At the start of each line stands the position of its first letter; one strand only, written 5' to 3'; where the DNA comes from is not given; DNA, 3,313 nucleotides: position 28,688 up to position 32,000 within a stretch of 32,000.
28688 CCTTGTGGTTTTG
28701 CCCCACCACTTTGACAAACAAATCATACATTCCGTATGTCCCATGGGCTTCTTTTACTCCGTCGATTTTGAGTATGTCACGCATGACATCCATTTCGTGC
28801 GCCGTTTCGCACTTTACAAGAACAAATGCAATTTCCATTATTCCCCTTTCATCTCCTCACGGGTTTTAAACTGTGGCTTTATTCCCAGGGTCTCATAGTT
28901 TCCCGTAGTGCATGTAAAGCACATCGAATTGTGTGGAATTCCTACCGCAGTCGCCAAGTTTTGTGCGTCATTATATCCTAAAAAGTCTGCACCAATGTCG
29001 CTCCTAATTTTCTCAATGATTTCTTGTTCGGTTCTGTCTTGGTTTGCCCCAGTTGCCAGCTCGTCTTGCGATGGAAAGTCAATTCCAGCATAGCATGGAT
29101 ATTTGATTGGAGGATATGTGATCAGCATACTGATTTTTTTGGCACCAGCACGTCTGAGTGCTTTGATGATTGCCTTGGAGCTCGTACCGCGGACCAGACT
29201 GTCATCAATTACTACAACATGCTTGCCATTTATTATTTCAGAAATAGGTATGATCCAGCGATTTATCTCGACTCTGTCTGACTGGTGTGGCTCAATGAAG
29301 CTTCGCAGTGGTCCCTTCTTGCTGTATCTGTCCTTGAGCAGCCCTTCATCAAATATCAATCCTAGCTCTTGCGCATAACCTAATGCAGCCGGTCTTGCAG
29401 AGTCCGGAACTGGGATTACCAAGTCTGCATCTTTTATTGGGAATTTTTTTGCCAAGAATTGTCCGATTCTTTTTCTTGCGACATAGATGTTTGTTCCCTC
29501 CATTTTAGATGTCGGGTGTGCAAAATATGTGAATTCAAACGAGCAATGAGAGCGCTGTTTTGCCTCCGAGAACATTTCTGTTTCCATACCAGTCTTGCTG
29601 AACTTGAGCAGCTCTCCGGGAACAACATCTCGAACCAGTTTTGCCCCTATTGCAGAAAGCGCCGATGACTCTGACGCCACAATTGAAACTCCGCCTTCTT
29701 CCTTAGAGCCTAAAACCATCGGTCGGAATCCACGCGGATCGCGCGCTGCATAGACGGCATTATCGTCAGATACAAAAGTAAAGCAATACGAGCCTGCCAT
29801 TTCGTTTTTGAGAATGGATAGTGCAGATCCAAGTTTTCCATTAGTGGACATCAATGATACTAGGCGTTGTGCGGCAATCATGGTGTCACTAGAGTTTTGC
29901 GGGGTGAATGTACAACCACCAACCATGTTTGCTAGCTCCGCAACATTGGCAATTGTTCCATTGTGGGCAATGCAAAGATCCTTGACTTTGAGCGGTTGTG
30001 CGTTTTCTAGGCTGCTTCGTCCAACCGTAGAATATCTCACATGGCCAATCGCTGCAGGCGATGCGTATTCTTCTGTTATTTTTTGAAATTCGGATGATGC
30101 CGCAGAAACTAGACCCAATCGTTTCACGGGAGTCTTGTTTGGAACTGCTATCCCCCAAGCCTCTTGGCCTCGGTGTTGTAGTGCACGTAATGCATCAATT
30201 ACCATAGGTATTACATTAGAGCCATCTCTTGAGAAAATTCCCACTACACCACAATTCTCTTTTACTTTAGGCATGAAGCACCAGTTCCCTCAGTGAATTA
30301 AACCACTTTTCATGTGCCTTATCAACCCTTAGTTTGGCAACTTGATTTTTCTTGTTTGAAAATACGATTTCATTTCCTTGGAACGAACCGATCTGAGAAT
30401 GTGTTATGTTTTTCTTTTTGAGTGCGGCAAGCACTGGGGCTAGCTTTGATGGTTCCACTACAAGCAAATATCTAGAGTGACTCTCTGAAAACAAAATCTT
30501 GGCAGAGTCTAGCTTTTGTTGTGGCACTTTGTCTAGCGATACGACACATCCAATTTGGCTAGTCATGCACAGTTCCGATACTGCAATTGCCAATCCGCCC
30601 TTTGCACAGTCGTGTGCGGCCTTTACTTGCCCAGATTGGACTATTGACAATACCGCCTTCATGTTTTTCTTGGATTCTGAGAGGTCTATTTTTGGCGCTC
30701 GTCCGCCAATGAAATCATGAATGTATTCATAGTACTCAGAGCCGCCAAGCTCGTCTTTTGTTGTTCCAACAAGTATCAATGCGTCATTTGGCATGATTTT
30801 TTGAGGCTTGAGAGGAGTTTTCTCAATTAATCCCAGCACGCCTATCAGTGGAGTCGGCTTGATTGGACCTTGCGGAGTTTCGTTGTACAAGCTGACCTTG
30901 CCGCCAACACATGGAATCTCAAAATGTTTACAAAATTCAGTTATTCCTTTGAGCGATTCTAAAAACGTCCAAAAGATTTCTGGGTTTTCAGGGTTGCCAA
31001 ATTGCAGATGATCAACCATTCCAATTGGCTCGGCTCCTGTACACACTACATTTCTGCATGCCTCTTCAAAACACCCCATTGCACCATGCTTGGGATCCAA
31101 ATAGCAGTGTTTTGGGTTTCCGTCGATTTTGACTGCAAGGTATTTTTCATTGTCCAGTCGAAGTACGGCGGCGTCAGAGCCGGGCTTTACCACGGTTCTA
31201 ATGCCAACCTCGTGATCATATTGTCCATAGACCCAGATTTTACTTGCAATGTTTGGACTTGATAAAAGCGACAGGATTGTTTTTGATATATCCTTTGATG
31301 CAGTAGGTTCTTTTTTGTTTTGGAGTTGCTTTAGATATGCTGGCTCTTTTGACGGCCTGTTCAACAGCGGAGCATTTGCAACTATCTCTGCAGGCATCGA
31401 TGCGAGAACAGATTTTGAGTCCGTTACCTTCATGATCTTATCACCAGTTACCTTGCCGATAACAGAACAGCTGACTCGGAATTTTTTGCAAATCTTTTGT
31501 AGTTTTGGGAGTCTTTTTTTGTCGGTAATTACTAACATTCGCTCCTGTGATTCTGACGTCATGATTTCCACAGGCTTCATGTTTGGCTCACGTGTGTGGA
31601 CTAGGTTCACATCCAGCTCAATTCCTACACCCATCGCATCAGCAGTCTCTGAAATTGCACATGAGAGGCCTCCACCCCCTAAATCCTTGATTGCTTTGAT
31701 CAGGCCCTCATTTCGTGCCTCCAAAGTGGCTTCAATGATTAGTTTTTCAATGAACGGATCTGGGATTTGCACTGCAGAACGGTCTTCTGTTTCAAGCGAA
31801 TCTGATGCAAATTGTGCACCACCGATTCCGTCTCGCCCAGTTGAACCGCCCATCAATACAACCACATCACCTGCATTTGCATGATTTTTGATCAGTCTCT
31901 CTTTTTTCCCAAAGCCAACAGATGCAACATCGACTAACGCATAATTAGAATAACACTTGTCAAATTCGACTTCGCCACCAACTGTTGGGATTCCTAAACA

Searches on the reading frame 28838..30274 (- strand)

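Call 57: search_protein_families(library=pfam, proteins=[window:28838-30274:-], max_evalue=0.001)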
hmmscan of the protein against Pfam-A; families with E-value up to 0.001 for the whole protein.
window:28838-30274:- (478 aa): 4 families
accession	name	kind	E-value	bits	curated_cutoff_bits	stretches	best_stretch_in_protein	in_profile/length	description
PF13522.11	GATase_6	-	1.6e-12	48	27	1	72-202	10-130/130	Glutamine amidotransferase domain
PF13537.11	GATase_7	-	1.5e-11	44.8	25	1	87-207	8-122/123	Glutamine amidotransferase domain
PF00156.33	Pribosyltran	-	3.7e-07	30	26.3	1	283-383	30-120/158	Phosphoribosyl transferase domain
PF13230.11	GATase_4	-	3.2e-06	26.7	23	1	35-177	31-185/272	Glutamine amidotransferases class-II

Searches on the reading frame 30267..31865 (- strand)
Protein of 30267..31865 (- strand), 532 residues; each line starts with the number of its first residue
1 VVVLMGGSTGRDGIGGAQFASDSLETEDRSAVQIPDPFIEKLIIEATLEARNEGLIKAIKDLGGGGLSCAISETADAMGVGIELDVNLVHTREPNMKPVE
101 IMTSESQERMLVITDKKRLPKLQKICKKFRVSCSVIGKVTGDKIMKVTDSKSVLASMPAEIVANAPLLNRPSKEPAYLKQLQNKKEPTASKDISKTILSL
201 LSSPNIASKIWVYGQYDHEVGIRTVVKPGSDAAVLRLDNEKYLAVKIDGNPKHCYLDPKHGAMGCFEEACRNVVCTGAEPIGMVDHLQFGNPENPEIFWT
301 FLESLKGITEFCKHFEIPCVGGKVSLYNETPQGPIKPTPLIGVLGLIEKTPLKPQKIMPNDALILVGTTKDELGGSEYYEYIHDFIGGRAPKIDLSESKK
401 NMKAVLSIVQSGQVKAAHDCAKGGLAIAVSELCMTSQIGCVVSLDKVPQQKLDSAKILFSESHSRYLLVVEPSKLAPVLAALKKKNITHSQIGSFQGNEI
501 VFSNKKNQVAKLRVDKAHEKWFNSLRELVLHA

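Call 57: search_protein_families(library=pfam, proteins=[window:30267-31865:-], max_evalue=0.001)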
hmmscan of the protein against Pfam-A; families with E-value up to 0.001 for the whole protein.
window:30267-31865:- (532 aa): 2 families
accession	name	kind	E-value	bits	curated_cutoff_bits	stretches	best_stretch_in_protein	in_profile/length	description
PF02769.27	AIRS_C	-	8.1e-56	188.9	23.1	2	3-148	7-154/156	AIR synthase related protein, C-terminal domain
PF00586.29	AIRS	-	3.3e-23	82.7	24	1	229-347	1-112/112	AIR synthase related protein, N-terminal domain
